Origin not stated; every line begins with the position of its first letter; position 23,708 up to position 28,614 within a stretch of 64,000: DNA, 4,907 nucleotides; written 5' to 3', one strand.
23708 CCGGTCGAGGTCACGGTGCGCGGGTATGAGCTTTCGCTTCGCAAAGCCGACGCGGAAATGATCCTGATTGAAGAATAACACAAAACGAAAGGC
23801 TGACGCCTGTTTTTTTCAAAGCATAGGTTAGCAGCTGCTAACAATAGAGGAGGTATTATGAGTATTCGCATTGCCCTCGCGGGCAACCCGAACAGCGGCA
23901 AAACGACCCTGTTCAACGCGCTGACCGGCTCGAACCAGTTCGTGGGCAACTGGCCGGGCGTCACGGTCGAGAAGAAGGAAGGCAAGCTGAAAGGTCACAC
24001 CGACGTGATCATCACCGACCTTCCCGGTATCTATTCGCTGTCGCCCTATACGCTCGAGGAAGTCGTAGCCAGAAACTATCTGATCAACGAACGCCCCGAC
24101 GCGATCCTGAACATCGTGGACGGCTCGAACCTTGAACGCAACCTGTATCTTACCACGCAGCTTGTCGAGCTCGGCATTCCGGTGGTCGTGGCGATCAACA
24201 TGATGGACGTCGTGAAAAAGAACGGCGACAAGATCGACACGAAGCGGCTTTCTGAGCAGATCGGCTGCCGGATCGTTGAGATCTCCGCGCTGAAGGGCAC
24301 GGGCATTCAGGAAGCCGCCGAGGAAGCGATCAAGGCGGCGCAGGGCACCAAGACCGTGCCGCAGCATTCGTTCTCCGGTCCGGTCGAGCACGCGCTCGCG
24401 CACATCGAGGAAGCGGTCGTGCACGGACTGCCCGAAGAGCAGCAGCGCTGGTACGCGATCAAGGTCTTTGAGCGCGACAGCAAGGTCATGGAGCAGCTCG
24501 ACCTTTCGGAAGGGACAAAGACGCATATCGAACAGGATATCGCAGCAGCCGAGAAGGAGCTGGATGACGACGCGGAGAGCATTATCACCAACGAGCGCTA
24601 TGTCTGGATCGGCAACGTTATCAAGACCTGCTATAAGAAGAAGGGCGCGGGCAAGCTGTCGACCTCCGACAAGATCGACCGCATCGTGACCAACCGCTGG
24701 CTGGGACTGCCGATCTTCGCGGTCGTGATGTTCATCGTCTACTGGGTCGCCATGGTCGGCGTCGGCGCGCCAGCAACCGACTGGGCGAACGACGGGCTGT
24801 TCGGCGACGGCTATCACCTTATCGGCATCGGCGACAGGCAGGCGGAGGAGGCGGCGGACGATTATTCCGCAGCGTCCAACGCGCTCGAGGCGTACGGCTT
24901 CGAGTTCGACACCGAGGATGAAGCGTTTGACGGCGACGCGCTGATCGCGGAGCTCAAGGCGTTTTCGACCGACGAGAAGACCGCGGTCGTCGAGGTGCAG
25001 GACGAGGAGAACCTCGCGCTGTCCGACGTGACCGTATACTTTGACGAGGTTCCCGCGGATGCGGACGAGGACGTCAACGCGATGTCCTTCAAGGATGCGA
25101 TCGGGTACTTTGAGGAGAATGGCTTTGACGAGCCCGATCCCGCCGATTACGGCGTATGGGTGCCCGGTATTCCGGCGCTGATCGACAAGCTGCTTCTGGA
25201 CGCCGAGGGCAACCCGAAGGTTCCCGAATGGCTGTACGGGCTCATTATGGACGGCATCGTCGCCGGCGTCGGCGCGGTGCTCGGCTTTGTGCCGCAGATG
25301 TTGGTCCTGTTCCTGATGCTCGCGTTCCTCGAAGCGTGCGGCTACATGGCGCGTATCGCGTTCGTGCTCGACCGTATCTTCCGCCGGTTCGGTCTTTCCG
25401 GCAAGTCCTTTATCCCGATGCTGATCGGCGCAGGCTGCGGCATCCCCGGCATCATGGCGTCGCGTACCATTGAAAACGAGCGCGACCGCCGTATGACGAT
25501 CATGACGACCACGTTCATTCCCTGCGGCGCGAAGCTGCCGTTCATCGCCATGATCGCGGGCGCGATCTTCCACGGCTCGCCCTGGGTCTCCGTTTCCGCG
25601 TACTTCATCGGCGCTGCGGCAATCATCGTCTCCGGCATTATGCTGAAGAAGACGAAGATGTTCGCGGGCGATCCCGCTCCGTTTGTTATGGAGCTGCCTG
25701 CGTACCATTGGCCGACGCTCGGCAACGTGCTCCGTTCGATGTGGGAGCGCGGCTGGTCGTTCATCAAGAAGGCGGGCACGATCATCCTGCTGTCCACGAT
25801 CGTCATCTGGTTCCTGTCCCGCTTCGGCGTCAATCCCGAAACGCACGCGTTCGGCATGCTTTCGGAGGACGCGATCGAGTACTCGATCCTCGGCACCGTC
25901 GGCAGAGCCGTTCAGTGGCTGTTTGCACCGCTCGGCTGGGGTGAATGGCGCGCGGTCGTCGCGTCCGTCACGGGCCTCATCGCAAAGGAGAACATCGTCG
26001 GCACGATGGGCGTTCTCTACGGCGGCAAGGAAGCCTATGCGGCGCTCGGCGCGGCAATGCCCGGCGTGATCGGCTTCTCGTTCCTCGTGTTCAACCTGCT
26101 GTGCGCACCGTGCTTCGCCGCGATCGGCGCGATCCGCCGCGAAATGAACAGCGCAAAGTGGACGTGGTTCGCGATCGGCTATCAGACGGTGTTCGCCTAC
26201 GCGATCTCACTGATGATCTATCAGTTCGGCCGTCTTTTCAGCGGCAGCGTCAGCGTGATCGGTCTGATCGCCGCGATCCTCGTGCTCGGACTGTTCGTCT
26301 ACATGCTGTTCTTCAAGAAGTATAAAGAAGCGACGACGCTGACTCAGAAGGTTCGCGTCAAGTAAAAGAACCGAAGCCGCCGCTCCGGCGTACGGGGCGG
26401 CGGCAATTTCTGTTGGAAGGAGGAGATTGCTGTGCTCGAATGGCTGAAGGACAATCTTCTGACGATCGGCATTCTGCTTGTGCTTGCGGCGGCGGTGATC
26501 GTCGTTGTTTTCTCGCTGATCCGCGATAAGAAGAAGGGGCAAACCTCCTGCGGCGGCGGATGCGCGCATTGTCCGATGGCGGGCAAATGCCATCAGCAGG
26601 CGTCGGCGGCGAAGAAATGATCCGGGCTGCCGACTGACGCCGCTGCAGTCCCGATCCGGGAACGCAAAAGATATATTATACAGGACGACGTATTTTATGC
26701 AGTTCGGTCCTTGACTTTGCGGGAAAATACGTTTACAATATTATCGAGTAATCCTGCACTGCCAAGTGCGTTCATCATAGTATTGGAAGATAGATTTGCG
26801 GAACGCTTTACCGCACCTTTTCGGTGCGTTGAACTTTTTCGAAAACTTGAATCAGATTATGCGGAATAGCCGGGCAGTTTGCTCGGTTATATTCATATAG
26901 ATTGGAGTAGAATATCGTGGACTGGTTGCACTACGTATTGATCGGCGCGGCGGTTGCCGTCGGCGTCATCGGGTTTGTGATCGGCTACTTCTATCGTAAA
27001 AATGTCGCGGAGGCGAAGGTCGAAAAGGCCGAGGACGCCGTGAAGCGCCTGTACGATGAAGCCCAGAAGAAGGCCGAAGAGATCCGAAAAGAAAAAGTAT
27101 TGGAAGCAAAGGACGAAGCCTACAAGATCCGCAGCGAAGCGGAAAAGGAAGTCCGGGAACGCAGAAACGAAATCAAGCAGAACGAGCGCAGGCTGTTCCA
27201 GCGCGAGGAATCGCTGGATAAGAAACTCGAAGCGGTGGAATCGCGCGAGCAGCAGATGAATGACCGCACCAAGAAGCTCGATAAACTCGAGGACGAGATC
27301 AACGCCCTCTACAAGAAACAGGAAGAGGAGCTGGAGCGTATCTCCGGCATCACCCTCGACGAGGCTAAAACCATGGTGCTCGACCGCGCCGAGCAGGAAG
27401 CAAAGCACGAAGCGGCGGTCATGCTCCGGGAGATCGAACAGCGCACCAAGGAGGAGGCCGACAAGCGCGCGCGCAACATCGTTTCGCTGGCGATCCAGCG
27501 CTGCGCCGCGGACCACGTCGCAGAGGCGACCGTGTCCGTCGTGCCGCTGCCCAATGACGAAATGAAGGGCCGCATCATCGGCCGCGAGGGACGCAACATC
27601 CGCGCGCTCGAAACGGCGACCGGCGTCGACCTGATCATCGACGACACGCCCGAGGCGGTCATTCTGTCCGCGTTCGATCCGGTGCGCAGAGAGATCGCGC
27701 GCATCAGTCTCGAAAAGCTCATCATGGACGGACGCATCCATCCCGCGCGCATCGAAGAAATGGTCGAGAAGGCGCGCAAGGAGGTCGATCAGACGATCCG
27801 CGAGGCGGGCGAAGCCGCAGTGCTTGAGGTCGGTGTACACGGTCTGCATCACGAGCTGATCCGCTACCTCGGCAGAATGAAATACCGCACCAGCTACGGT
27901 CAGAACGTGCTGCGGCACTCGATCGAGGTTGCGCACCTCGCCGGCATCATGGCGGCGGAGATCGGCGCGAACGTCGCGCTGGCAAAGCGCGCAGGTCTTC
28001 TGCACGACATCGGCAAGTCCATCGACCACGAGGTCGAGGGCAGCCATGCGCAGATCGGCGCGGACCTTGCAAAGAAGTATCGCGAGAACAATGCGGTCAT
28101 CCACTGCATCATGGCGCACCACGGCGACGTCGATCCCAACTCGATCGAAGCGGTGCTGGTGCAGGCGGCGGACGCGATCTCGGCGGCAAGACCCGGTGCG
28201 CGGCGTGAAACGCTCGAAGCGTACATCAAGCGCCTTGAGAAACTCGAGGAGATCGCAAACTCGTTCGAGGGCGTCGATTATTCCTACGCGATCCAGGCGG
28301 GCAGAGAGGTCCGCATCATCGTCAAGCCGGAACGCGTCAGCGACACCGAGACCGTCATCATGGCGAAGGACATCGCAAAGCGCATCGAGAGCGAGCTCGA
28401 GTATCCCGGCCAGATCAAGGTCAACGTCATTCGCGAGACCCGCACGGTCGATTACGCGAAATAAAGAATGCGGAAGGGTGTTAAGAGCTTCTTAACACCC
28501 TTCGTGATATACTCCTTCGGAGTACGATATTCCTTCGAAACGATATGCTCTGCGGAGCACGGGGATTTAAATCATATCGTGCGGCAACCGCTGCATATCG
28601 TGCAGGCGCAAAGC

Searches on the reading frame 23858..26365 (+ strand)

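Call 35: search_protein_families(library=pfam, proteins=[window:23858-26365:+], max_evalue=0.001)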
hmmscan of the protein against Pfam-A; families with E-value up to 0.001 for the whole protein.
window:23858-26365:+ (835 aa): 6 families
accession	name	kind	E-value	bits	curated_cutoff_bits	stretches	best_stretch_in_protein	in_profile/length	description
PF02421.24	FeoB_N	-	1.4e-66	223.2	27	1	4-155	2-154/156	Ferrous iron transport protein B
PF07670.19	Gate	-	1e-32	113.1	29.6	2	475-569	2-103/104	Nucleoside recognition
PF17910.6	FeoB_Cyto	-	1e-21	77.6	23.4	1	173-260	2-90/90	FeoB cytosolic helical domain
PF07664.17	FeoB_C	-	1.2e-20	73.4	26.6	1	579-631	2-54/54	Ferrous iron transport protein B C terminus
PF01926.29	MMR_HSR1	-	4.2e-20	72.4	21.9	1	4-114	1-112/113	50S ribosome-binding GTPase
PF00009.33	GTP_EFTU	-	0.00064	19.8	26.5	0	99-159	114-184/188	Elongation factor Tu GTP binding domain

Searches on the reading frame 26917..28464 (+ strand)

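Call 35: search_protein_families(library=pfam, proteins=[window:26917-28464:+], max_evalue=0.001)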
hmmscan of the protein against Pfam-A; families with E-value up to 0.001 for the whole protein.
window:26917-28464:+ (515 aa): 4 families
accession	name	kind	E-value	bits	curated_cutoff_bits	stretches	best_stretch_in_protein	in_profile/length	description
PF12072.13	RNase_Y_N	-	1.7e-64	217.4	32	1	11-200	5-201/201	RNase Y N-terminal region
PF01966.28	HD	-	1.9e-19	70.5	22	1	331-423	1-115/116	HD domain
PF00013.35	KH_1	-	9.3e-07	29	21.5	1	209-257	4-56/66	KH domain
PF08668.18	HDOD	-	2.3e-05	24.4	22.9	0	330-368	94-133/196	HDOD domain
